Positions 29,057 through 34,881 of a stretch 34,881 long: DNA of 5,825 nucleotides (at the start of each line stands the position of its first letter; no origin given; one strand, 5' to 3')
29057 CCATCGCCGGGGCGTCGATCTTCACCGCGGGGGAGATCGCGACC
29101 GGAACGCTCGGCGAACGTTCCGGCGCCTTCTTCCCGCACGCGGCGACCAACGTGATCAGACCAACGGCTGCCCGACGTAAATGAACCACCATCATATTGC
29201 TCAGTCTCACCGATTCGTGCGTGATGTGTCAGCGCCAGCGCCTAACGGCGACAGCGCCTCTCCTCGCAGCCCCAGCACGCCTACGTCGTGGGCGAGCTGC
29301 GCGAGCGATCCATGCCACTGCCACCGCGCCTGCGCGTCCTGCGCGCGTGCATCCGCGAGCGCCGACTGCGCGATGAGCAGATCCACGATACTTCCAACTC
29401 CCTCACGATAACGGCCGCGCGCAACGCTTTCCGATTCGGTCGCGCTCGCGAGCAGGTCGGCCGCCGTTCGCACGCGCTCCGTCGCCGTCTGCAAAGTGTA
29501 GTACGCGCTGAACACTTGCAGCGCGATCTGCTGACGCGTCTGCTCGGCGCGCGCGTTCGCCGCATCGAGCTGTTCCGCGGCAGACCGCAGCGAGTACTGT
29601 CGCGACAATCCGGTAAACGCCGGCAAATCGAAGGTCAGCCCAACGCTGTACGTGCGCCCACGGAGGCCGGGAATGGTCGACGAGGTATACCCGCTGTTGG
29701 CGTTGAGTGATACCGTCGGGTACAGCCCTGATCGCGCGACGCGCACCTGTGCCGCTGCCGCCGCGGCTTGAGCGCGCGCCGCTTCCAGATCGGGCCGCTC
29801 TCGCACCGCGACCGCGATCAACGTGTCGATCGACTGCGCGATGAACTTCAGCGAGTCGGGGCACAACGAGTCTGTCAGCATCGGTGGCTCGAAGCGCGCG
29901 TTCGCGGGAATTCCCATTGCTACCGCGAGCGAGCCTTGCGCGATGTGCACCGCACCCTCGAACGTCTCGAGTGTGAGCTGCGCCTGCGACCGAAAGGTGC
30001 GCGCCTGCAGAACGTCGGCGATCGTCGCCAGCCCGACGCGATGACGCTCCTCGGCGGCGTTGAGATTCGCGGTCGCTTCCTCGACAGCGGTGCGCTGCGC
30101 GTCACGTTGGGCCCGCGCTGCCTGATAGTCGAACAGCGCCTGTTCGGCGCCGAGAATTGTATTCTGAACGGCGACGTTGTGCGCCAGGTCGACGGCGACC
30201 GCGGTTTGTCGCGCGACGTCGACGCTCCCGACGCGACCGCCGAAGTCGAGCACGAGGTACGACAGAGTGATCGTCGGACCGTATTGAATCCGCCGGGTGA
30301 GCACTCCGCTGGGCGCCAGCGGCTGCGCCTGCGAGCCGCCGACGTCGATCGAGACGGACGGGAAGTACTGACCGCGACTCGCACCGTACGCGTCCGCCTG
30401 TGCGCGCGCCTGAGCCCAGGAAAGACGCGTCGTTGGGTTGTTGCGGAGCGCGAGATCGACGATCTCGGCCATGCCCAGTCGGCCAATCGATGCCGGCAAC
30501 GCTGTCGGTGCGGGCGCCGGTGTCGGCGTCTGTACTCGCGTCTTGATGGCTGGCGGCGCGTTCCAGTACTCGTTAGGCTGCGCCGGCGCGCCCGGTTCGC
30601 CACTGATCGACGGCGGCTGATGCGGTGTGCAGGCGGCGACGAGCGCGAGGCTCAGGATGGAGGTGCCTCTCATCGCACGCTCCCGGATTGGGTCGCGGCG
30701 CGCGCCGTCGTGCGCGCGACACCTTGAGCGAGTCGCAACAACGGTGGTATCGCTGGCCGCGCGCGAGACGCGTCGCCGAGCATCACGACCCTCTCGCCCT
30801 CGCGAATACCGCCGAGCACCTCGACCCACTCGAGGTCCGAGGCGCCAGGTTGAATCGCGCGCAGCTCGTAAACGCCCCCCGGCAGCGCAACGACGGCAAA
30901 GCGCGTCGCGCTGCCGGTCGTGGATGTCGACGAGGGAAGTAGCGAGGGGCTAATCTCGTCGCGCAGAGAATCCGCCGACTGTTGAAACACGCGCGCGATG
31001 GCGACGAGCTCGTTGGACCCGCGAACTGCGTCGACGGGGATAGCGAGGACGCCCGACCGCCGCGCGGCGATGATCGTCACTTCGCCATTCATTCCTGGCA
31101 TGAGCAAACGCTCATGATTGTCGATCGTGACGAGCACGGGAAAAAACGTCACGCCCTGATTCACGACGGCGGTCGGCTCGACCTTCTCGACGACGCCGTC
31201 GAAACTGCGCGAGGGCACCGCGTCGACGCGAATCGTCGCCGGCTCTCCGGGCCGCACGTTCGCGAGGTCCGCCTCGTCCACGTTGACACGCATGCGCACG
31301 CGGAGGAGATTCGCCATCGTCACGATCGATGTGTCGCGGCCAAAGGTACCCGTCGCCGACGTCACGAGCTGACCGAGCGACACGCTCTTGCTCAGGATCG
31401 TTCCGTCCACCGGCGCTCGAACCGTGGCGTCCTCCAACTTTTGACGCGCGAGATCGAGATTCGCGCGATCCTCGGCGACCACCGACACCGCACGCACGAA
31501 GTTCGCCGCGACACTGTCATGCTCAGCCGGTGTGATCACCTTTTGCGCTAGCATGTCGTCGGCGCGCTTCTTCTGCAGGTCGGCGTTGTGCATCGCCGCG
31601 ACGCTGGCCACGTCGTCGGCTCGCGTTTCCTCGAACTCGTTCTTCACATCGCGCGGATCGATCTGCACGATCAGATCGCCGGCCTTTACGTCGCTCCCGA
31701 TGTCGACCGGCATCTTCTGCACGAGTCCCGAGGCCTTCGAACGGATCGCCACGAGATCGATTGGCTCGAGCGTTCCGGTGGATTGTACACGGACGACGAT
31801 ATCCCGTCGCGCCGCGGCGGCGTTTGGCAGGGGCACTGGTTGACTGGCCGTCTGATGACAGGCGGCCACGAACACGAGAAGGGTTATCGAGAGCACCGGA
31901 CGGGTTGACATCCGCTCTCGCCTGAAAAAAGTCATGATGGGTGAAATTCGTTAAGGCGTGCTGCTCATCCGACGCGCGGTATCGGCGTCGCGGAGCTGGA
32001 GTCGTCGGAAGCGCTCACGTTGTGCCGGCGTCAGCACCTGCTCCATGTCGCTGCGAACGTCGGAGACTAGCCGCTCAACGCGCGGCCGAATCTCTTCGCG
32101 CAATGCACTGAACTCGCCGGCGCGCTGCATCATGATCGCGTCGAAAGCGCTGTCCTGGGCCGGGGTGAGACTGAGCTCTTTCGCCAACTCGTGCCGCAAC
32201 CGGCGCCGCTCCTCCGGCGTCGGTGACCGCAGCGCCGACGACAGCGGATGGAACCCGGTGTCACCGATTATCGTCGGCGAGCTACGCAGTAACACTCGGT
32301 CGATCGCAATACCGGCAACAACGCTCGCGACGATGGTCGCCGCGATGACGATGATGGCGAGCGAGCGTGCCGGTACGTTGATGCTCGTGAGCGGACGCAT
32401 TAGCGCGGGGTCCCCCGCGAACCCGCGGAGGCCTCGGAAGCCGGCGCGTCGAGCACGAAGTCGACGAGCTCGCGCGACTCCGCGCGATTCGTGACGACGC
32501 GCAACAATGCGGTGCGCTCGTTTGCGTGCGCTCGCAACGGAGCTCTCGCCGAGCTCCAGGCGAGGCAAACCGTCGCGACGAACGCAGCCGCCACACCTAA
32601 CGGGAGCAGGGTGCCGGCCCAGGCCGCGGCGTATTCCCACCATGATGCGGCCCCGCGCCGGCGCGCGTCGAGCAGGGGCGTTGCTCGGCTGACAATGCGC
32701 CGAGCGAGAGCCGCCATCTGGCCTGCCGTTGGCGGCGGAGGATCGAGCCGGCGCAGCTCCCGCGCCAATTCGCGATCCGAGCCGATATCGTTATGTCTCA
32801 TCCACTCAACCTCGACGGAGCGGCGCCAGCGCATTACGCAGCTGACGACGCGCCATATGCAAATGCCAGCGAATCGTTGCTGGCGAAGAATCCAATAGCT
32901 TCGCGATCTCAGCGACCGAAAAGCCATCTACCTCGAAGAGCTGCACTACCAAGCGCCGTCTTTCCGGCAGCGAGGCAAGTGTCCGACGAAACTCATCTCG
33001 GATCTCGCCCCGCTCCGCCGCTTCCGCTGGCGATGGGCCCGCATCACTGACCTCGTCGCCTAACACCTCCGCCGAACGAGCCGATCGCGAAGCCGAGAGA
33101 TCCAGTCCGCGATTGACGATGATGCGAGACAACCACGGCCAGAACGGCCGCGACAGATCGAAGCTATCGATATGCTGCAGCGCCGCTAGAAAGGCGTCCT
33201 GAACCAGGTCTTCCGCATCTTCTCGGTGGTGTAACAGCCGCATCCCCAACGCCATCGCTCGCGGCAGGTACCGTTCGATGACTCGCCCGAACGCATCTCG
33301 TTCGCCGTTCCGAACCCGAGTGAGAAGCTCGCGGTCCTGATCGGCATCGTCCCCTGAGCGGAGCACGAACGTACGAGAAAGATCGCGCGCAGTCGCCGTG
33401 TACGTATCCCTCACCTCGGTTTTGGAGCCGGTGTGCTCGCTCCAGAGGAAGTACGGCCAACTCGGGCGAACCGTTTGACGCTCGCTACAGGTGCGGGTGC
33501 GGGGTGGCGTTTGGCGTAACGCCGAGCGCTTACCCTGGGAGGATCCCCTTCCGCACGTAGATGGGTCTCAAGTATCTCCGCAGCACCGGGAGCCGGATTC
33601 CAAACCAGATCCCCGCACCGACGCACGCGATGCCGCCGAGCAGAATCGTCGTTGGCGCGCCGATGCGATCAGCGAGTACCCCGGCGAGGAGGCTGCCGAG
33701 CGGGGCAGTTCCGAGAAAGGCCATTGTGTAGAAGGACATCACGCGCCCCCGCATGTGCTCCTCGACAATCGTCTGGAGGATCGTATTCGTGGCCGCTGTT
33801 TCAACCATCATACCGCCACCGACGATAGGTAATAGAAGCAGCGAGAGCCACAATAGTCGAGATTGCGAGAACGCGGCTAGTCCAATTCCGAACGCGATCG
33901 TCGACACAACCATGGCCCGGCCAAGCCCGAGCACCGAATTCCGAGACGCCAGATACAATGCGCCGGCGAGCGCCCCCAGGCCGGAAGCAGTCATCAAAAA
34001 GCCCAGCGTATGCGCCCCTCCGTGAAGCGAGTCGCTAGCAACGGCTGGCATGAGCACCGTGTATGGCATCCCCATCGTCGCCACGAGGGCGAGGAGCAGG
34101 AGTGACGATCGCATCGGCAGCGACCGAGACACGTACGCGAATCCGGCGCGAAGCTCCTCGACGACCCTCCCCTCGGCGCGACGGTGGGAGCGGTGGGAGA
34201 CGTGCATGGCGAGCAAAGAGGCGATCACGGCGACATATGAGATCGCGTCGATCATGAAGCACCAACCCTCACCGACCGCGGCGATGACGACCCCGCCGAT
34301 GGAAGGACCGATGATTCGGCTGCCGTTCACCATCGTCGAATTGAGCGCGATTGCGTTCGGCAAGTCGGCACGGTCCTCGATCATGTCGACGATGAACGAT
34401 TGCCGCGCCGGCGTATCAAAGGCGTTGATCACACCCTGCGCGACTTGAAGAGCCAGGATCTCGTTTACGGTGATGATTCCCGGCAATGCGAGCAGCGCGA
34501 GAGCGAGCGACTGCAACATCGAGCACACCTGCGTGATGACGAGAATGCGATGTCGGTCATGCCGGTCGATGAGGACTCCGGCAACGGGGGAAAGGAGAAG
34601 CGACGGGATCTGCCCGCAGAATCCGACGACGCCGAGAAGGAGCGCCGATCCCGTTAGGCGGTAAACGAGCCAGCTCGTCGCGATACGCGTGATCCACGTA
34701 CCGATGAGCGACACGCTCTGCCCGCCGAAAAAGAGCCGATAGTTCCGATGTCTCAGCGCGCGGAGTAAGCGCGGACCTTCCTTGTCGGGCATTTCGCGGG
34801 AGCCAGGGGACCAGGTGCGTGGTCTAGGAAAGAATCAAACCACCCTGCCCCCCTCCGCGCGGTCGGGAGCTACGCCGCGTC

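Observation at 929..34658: Non-palindromic word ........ (core CCTAACG) occurs 25 times in 34.9 kb, in both orientations and every stop-free frame, at the cost of rare codons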

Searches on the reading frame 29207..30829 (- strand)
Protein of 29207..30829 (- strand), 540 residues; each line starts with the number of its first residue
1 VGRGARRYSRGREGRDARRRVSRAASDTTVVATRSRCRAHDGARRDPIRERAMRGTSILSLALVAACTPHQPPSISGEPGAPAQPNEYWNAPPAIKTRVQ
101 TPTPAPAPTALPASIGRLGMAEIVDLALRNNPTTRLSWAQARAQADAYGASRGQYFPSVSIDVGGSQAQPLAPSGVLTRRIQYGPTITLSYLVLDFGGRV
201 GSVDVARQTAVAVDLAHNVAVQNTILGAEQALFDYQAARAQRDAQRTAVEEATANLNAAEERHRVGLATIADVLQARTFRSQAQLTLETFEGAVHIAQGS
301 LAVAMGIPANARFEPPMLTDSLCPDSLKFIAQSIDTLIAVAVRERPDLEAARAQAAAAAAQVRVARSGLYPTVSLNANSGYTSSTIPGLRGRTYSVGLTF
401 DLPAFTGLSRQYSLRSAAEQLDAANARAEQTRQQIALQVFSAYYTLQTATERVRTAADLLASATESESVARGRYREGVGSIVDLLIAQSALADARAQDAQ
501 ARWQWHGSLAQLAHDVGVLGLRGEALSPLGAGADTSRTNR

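Call 10: search_protein_families(library=pfam, proteins=[window:29207-30829:-])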
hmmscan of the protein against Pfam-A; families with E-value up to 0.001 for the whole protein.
window:29207-30829:- (540 aa): 1 family
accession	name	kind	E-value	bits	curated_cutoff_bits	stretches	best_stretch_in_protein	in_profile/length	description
PF02321.23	OEP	-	6.9e-63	212.3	22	2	335-514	2-184/187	Outer membrane efflux protein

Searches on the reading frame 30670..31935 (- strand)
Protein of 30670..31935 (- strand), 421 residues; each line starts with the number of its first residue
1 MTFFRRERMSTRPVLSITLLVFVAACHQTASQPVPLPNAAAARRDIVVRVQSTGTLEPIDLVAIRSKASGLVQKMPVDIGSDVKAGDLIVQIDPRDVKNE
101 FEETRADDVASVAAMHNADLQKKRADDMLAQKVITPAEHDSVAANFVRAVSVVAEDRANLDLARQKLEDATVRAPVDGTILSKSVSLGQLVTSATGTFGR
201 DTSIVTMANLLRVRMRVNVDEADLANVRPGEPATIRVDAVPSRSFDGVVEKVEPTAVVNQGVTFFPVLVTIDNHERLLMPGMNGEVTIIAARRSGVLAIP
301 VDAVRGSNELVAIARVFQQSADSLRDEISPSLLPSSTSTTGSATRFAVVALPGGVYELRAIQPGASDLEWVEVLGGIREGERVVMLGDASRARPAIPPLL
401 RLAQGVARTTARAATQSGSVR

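Call 10: search_protein_families(library=pfam, proteins=[window:30670-31935:-])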
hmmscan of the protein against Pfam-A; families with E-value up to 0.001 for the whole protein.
window:30670-31935:- (421 aa): 2 families
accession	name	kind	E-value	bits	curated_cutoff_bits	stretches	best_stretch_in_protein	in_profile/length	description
PF16576.10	HlyD_D23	-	1.1e-19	71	30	1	60-282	18-212/214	Barrel-sandwich domain of CusB or HlyD membrane-fusion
PF13437.12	HlyD_3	-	2e-15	57.8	22.2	1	171-281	1-106/106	HlyD family secretion protein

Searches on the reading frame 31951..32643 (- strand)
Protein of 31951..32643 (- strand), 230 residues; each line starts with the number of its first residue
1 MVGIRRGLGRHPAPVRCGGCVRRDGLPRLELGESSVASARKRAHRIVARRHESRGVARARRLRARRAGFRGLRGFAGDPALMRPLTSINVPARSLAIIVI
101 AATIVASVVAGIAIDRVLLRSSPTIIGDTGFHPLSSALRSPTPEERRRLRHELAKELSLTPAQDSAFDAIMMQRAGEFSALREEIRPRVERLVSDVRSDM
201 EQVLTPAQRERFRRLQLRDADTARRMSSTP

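Call 10: search_protein_families(library=pfam, proteins=[window:31951-32643:-])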
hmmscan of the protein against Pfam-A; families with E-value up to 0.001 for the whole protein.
window:31951-32643:- (230 aa): 1 family
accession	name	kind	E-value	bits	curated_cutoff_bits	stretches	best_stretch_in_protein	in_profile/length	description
PF07813.17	LTXXQ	-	0.00039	21.5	24.3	0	188-215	72-99/100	LTXXQ motif family protein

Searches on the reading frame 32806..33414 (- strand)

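Call 10: search_protein_families(library=pfam, proteins=[window:32806-33414:-])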
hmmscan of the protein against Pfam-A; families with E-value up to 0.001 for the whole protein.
window:32806-33414:- (202 aa): 6 families
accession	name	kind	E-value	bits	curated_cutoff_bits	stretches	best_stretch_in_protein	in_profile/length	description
PF04542.20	Sigma70_r2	-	2.4e-16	59.7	24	1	46-109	2-67/71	Sigma-70 region 2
PF08281.18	Sigma70_r4_2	-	7.3e-14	51.6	25.7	1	140-192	2-54/54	Sigma-70, region 4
PF07638.17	Sigma70_ECF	-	7.8e-10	39.4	21.1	1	29-196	6-183/185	ECF sigma factor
PF04545.22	Sigma70_r4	-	1.5e-07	31.2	24.1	1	146-194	2-50/50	Sigma-70, region 4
PF12840.13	HTH_20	-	7.3e-05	23.1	27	1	147-186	2-40/51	Helix-turn-helix domain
PF13384.12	HTH_23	-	0.00064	19.9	24.6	0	151-183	5-37/50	Homeodomain-like domain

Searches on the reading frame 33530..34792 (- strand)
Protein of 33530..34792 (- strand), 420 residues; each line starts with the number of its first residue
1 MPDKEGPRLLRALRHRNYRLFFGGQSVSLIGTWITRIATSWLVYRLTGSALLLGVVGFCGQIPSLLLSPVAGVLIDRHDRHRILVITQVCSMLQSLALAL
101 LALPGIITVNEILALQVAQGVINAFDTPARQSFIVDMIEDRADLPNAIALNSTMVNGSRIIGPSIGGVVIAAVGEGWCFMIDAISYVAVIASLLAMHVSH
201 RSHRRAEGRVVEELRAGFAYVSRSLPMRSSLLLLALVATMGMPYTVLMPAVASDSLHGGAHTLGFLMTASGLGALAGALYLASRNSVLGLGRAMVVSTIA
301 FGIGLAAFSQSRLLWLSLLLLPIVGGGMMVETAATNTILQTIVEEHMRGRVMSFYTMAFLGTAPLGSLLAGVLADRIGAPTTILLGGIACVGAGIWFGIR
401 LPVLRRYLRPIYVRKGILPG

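Call 10: search_protein_families(library=pfam, proteins=[window:33530-34792:-])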
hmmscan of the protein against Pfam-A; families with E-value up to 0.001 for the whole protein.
window:33530-34792:- (420 aa): 2 families
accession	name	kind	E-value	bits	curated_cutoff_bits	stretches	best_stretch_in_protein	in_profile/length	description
PF05977.19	MFS_3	-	1.2e-62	212.5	27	1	13-402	7-396/524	Transmembrane secretion effector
PF07690.21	MFS_1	-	3.6e-34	118.6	33.4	2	22-241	2-217/347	Major Facilitator Superfamily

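Call 14: find_encoding_contigs(protein=window:33530-34792:-, flank=10000, max_places=10)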
Protein window:33530-34792:- (420 aa): no gene with exactly this product is on record in the collection.
